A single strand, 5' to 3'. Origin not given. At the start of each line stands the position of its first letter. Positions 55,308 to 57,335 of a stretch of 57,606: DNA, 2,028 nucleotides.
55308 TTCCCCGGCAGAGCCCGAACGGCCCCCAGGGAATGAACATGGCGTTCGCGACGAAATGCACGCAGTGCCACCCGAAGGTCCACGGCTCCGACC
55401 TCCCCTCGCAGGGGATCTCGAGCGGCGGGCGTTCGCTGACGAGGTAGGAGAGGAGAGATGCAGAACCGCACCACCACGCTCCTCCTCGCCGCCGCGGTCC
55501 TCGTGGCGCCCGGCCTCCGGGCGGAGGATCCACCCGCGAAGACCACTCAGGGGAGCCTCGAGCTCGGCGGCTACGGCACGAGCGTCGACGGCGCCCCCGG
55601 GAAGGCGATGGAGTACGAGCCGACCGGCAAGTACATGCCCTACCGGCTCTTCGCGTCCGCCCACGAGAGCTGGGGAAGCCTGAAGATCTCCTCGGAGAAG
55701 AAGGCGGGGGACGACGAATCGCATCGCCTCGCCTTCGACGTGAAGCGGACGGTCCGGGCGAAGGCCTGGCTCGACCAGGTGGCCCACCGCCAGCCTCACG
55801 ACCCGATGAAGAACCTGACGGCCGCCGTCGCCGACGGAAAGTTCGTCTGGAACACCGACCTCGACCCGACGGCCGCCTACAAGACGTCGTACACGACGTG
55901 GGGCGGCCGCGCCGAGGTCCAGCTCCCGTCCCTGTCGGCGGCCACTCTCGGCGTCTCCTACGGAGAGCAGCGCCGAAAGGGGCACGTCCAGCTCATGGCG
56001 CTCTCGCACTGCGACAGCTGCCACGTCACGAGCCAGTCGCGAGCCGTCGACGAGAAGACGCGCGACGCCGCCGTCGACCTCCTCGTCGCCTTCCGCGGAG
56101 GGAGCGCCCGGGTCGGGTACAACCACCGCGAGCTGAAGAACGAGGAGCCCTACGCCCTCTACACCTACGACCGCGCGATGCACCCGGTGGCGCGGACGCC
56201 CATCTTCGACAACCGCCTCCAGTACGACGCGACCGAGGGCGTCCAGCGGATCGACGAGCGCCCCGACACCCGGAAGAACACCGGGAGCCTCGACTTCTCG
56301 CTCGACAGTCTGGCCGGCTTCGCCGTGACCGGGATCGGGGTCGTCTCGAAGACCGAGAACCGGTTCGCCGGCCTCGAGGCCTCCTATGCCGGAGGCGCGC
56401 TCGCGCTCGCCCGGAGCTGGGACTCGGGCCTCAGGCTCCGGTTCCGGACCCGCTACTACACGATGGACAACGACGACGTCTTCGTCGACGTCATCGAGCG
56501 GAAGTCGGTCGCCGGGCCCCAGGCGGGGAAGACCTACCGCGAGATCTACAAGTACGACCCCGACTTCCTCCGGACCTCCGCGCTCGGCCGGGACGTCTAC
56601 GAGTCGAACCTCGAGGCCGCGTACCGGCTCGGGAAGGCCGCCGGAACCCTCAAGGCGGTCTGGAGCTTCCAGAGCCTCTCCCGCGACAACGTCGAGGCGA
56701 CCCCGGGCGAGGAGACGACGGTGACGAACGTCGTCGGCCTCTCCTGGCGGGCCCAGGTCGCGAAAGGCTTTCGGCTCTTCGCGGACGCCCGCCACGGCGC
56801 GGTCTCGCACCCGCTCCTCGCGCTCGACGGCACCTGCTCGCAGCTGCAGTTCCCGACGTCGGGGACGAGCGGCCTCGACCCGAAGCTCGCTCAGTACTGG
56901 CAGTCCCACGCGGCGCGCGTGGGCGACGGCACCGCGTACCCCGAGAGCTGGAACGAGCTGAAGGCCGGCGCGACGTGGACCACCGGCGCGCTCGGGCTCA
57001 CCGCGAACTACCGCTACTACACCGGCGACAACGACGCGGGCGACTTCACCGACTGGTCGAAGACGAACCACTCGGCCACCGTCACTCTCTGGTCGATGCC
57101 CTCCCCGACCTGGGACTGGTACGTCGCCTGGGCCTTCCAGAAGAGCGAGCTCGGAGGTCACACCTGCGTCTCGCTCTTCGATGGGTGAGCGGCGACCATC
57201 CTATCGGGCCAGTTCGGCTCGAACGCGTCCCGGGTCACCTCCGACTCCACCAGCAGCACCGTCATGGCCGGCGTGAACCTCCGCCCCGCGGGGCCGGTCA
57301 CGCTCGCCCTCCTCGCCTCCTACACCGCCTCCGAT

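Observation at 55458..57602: In-frame UGA splits an MtrB/PioB-like outer-membrane barrel two genes downstream of a Sec-containing selD: possible selenoprotein porin, or a fresh pseudogene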

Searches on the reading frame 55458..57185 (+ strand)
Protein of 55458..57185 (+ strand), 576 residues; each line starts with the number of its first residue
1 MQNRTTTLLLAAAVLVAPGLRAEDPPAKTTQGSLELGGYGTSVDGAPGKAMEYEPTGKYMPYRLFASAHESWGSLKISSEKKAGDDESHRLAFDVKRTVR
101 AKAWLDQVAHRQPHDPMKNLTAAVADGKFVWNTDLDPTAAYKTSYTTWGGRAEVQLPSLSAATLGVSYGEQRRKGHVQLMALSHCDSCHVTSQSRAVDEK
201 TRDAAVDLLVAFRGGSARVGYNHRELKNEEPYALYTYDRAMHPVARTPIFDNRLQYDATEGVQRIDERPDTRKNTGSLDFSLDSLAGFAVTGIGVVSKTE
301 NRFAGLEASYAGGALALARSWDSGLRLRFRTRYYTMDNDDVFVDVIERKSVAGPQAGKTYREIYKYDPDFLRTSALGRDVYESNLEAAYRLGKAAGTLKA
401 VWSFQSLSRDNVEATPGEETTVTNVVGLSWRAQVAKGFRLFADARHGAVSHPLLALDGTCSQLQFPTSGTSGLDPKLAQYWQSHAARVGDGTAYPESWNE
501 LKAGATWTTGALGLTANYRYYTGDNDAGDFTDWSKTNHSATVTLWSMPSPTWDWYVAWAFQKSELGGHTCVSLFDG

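Call 8: search_protein_families(library=pfam, proteins=[window:55458-57185:+], max_evalue=0.1)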
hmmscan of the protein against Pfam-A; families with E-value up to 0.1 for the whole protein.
window:55458-57185:+ (576 aa): 1 family
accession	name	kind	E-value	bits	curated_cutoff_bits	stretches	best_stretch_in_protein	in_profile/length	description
PF18251.7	Defensin_5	-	0.067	13.7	25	0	183-195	19-31/39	Fungal defensin Copsin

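Call 9: search_protein_families(library=ncbifam, proteins=[window:55458-57185:+], max_evalue=0.1)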
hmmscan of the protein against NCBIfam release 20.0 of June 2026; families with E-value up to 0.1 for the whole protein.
window:55458-57185:+ (576 aa): 1 family
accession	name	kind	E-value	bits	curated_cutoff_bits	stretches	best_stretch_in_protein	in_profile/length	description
NF041027.1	GSU2204_Se_pt_1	equivalog_domain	4.8e-150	501.1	350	1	12-576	3-580/580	GSU2204 family CXXCH-containing (seleno)protein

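Call 20: find_related_loci(query=A1, collection=genome_contigs, flank=6000)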
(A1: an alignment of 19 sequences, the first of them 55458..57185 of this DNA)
Query A1 (576 aa) in genome_contigs; peptide patterns used: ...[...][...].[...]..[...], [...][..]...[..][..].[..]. (x = any residue, [..] = any of these).
156 stretches matched a pattern; 53 encode a relative of the query (tblastn E <= 1e-3); 52 distinct loci.
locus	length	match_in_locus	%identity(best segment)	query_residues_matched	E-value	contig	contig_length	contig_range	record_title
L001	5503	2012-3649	46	30-576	2e-157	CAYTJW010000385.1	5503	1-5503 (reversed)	MAG TPA_asm: uncultured Thermoanaerobaculia bacterium isolate binchicken_co66_87 genome assembly, contig: NODE_20895_len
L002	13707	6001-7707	44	9-576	4e-148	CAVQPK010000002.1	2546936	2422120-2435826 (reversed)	MAG: uncultured Acidobacteriota bacterium isolate MFD09964.bin.2.231 genome assembly, contig: contig_14178, whole genome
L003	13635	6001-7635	42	31-576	1e-144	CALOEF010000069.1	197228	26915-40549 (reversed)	MAG: uncultured Planctomycetaceae bacterium isolate LOGT_bin.0230 genome assembly, contig: contig_29089, whole genome sh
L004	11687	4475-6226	40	1-576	3e-144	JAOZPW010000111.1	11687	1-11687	MAG: Thermoanaerobaculales bacterium isolate GMC4.metabat2.271 GMC4_7638_length_11687_cov_6.907153, whole genome shotgun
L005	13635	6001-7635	42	31-576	9e-144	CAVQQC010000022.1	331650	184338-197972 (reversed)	MAG: Candidatus Sulfomarinibacteraceae bacterium isolate MFD09964.bin.2.69 genome assembly, contig: contig_5171, whole g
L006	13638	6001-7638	41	30-576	1e-143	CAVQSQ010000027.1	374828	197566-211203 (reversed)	MAG: Candidatus Sulfomarinibacteraceae bacterium isolate MFD09964.bin.2.219 genome assembly, contig: contig_5172, whole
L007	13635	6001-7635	42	31-576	1e-143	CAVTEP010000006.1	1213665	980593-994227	MAG: Candidatus Sulfomarinibacteraceae bacterium isolate MFD09779.bin.1.340 genome assembly, contig: contig_47017, whole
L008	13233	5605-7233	42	33-576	3e-143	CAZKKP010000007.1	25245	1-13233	MAG TPA_asm: uncultured Thermoanaerobaculia bacterium isolate SRP072547_co1_61 genome assembly, contig: NODE_2716_length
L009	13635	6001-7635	42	31-576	3e-142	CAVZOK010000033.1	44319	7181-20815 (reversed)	MAG: Candidatus Sulfomarinibacteraceae bacterium isolate MFD03804.bin.2.114 genome assembly, contig: contig_75253, whole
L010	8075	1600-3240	42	29-576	4e-142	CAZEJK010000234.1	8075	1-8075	MAG TPA_asm: uncultured Thermoanaerobaculia bacterium isolate SRP332253_co1_73 genome assembly, contig: NODE_14810_lengt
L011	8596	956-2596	41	29-576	8e-142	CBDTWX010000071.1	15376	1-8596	MAG TPA_asm: uncultured Thermoanaerobaculia bacterium isolate ERR2431952_concoct_53 genome assembly, contig: ERZ23880211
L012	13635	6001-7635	40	31-576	1e-140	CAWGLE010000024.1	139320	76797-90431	MAG: Candidatus Sulfomarinibacteraceae bacterium isolate MFD09779.bin.1.280 genome assembly, contig: contig_95517, whole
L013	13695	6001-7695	40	8-576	3e-140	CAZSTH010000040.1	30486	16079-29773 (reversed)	MAG TPA_asm: uncultured Thermoanaerobaculia bacterium isolate SRP141376_co1_322 genome assembly, contig: NODE_3465_lengt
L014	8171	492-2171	41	13-576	1e-139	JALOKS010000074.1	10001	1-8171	MAG: Thermoanaerobaculales bacterium isolate Prado005 scaffold_6451, whole genome shotgun sequence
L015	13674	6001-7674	40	16-576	5e-139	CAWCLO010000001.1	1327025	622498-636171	MAG: Candidatus Sulfomarinibacteraceae bacterium isolate MFD03804.bin.1.185 genome assembly, contig: contig_10252, whole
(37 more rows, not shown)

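Call 41: search_solved_structures(query=A1, max_evalue=10, show_alignments=1)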
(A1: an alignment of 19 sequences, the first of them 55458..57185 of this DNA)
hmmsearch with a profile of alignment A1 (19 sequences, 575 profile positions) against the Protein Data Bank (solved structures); distinct sequences matched with E-value up to 10: 1.
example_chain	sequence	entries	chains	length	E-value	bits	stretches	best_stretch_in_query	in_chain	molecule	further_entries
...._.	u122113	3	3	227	6.6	8.2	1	509-567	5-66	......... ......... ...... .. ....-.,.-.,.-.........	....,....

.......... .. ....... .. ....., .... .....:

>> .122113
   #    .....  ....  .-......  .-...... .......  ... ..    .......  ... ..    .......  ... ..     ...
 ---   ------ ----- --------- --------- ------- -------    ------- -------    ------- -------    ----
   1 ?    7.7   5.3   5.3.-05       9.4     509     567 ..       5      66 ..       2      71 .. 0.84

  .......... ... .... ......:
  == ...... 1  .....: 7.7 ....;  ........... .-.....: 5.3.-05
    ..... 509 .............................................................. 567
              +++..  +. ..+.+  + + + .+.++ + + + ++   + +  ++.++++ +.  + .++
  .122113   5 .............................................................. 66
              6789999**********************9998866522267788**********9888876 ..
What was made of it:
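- Tried and rejected: A profile of the family gave no MtrB hit, only a chance 6.6 E-value match (call 41).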

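Call 42: search_protein_representatives(alignment_id=A1)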
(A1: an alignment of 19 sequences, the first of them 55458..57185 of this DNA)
Query: 19 sequences, 575 profile positions. Proteins with E-value up to 0.001 (for the whole library): 546; up to 1e-10: 361; up to 1e-30: 198. The best 150 are listed.
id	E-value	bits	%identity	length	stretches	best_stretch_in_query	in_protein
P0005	6.4e-262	886.6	-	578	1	1-575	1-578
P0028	1.0e-248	843.0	-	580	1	1-575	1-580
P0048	1.5e-207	707.0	-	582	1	1-575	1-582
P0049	4.8e-195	665.8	-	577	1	1-575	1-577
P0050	5.3e-180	616.1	-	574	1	1-575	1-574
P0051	2.7e-160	551.0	-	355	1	220-575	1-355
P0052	5.9e-154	530.1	-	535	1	7-394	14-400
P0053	1.4e-152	525.6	-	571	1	4-575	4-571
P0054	2.6e-138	478.5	-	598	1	10-575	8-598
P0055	4.9e-133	461.0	-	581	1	6-575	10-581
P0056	8.0e-128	443.8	-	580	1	1-575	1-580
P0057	2.2e-123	429.1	-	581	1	7-575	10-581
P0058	8.1e-123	427.3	-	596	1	1-575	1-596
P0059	9.1e-121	420.5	-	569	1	28-575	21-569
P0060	6.1e-120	417.8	-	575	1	1-575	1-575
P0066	2.2e-111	389.6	-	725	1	1-575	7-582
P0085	5.5e-89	315.6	-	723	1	1-575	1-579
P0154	6.4e-55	203.1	-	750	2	4-237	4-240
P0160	2.7e-52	194.4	-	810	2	133-573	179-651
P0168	6.3e-50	186.6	-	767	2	127-575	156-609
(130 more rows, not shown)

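Call 57: predict_structure(alignment_id=A1)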
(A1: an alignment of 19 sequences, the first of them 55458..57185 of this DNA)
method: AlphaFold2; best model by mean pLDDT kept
length: 576 residues; sequences in the alignment: 19
mean_pLDDT: 71.9   pTM: 0.62
mean pLDDT of the five models: 71.9, 71.1, 68.1, 65.0, 63.4
residues with pLDDT >= 90: 182; 70-90: 147; 50-70: 106; < 50: 141
segments of 3 or more residues with pLDDT < 50: 1-26, 119-130, 185-188, 237-260, 341-353, 369-375, 456-491, 566-576
pLDDT, mean of each block of 10 residues (from residue 1): 41 39 47 81 54 66 89 90 84 91 89 57 45 55 87 91 95 81 49 78 96 94 91 57 35 36 65 94 92 92 76 95 93 80 40 50 52 61 96 89 87 58 94 90 94 53 44 44 41 75 93 92 69 75 85 80 54 32
secondary structure, 60 per line:
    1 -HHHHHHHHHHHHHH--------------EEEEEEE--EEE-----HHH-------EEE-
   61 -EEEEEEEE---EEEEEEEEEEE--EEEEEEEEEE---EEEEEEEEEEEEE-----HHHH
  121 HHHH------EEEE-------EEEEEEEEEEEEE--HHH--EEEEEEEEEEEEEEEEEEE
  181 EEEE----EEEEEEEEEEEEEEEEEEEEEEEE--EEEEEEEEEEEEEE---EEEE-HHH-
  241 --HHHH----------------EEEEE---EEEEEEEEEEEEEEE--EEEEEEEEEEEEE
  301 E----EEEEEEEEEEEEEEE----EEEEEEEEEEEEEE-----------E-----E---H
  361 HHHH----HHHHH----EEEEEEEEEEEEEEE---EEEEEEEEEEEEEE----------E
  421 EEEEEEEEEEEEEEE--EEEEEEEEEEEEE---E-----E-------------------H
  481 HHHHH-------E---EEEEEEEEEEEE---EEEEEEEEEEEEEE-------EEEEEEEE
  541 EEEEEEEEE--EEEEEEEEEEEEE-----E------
elements in order: H2-15 E30-36 E39-41 E57-59 E62-69 E73-83 E86-95 E99-111 H117-124 E131-134 E142-154 E162-184 E189-212 E215-228 E232-235 H243-246 E263-267 E271-285 E288-301 E306-320 E325-338 H360-364 H369-373 E378-392 E396-409 E420-435 E438-450 H480-485 E497-508 E512-525 E533-549 E552-564
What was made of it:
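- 55458..55523 (+): Predicted signal peptide (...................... | EDPP). Helix 2-15 in the model (call 57).
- On MtrB/PioB outer-membrane barrel (Pfam PF11854): The model's mean pLDDT is 71.9 (call 57).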

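Call 61: fold_search(model_id=the predicted structure, library=pdb)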
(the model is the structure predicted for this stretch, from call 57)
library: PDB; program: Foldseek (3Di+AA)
matches with E <= 10: 778; with E <= 0.001: 204
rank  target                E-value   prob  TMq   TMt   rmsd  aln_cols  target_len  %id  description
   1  6r2q_B                5.8e-11  1.00  0.56  0.51   8.6       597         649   13  Structure of the Mtr complex (released 2020-04-22)
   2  8s34_A                6.1e-08  1.00  0.35  0.31  12.8       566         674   12  Ferric-mycobactin receptor (FemA) in complex with aeruginic acid (released 2025-02-26)
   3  5t3r_D                7.5e-08  1.00  0.38  0.29  13.6       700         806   10  Crystal structure of BT1762-1763 (released 2016-12-14)
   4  6z9a_B                8.6e-08  1.00  0.35  0.25  14.2       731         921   10  Fructo-oligosaccharide transporter BT 1762-63 (released 2020-11-18)
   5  5t4y_C                9.1e-08  1.00  0.39  0.30  21.4       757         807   10  Crystal structure of BT1762-1763 (released 2016-12-14)
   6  9ex3_A                1.2e-07  1.00  0.37  0.33  12.9       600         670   12  Ferric-mycobactin receptor (FemA) in complex with dihydroaeruginoic acid (released 2025-02-26)
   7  9a31_MODEL_1_A        2.0e-07  1.00  0.37  0.30  16.6       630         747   12  Model of E. coli fhuA by in-cell photo-crosslinking MS and deep learning (released 2023-02-24)
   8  6h7v_A                2.0e-07  1.00  0.35  0.31  13.0       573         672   11  Crystal structure of BauA, the Ferric preacinetobactin receptor from Acinetobacter baumannii (released 2018-10-10)
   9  6i96                  2.0e-07  1.00  0.32  0.29  15.4       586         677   10  Structure of the ferrioxamine B transporter FoxA from Pseudomonas aeruginosa in complex with ferrioxamine B (released 2019-08-28)
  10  6zlt_B                2.1e-07  1.00  0.35  0.24  14.7       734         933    9  Open-open state of the Bt1762-Bt1763 levan transport system (released 2020-11-11)
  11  6h7v_B                2.2e-07  1.00  0.35  0.31  13.3       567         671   11  Crystal structure of BauA, the Ferric preacinetobactin receptor from Acinetobacter baumannii (released 2018-10-10)
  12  6zlu_B                2.2e-07  1.00  0.37  0.29  14.4       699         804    9  Closed-closed state of the Bt1762-Bt1763 levan transport system (released 2020-11-11)
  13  6h7f_A                2.8e-07  1.00  0.36  0.32  14.5       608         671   10  Crystal structure of BauA, the Ferric preacinetobactin receptor from Acinetobacter baumannii in complex with Fe3+-Prea (released 2018-10-10)
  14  5fp1                  3.3e-07  1.00  0.31  0.27  14.8       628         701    9  Crystal structure of the siderophore receptor PiuA from Acinetobacter baumannii (released 2016-05-11)
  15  9c4o                  4.2e-07  1.00  0.34  0.31  12.1       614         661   11  Cryo-EM structure of PqqU with ligand PQQ (released 2024-06-19)
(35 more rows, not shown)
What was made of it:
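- On MtrB/PioB outer-membrane barrel (Pfam PF11854): Foldseek top hit is 6r2q_B (E = 5.8e-11, TM 0.51-0.56), well ahead of TonB-dependent transporters at TM about 0.35 (call 61).
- Closest known: MtrB of the Shewanella MtrCAB complex. Same: Best structural match of the model (E = 5.8e-11, TM 0.51-0.56, call 61).
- The AF2 model of the N-part has MtrB (6r2q_B) as its best PDB match: E = 5.8e-11, TM 0.51-0.56, against about 0.35 for the next hits (calls 57, 61).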

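Call 69: find_encoding_contigs(protein=P0066, flank=5000, max_places=2)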
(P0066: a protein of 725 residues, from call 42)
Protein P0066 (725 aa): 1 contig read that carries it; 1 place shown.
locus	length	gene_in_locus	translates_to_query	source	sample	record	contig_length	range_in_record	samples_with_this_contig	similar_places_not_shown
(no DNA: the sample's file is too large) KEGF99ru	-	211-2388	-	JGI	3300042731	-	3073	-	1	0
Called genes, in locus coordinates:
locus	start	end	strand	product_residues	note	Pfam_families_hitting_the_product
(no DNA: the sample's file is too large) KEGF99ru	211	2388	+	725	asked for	PF13609:Porin_4 (faint), PF11854:MtrB_PioB (weak)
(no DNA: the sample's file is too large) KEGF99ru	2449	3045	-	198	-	PF09699:Paired_CXXCH_1 (weak)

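Call 70: search_protein_families(library=pfam, proteins=[P0066, P0085, P0160, P0168, P0154], max_evalue=1)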
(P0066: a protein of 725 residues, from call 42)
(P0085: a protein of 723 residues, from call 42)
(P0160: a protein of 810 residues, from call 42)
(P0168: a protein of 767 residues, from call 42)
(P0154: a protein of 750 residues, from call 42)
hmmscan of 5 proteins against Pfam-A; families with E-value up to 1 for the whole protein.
P0066 (725 aa): 3 families
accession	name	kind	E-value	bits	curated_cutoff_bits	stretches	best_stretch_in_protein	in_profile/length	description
PF11854.14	MtrB_PioB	-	6.6e-11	41.9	23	1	105-453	59-399/635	Putative outer membrane beta-barrel porin, MtrB/PioB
PF13609.12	Porin_4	-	2.2e-06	28.2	27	2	536-633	239-309/310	Gram-negative porin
PF10651.15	BppU_N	-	0.01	16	23.1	1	397-452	41-93/142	BppU N-terminal domain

P0085 (723 aa): 3 families
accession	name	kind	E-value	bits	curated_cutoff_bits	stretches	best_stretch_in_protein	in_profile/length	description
PF11854.14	MtrB_PioB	-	5.4e-11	42.2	23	1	299-446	267-397/635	Putative outer membrane beta-barrel porin, MtrB/PioB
PF13505.12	OMP_b-brl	-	0.00039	21.1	28.7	1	644-722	105-174/175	Outer membrane protein beta-barrel domain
PF10677.15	DUF2490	-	0.016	15.4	29.8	1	391-416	157-182/186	Protein of unknown function (DUF2490)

P0160 (810 aa): 4 families
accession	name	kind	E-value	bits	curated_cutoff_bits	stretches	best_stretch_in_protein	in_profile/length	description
PF10677.15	DUF2490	-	0.0048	17.1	29.8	1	588-640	15-62/186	Protein of unknown function (DUF2490)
PF20841.2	NtrZ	-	0.05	14.4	27.7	0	755-776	23-44/78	NtrZ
PF03783.19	CsgG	-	0.05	13.3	20.8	1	60-95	100-135/210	Curli production assembly/transport component CsgG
PF23218.1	PH_AIR9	-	0.22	12.4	27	1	293-335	40-82/97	AIR9 PH-like domain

P0168 (767 aa): 1 family
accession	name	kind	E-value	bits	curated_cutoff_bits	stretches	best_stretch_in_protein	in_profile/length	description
PF12494.13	DUF3695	-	0.004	17.4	27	1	474-510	39-75/101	Protein of unknown function (DUF3695)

P0154 (750 aa): 7 families
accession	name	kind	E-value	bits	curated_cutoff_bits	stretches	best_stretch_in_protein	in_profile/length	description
PF11854.14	MtrB_PioB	-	8.3e-15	54.8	23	2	342-726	280-596/635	Putative outer membrane beta-barrel porin, MtrB/PioB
PF07642.17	BBP2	-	0.0022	17.7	26.2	1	697-748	242-297/339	Putative beta-barrel porin-2, OmpL-like. bbp2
PF06629.18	MipA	-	0.031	14.9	24.2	1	696-747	167-219/221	MltA-interacting protein MipA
PF14905.12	OMP_b-brl_3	-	0.031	13.8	27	1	696-739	267-314/408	Outer membrane protein beta-barrel family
PF02530.20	Porin_2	-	0.11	12.3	22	1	677-729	296-336/357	Porin subfamily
PF10677.15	DUF2490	-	0.75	9.9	29.8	0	692-732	32-75/186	Protein of unknown function (DUF2490)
PF13505.12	OMP_b-brl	-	0.78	10.3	28.7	1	657-729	94-164/175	Outer membrane protein beta-barrel domain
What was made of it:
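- Closest known: MtrB of the Shewanella MtrCAB complex. Same: Homologues P0066, P0085 and P0154 pass PF11854 (call 70).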
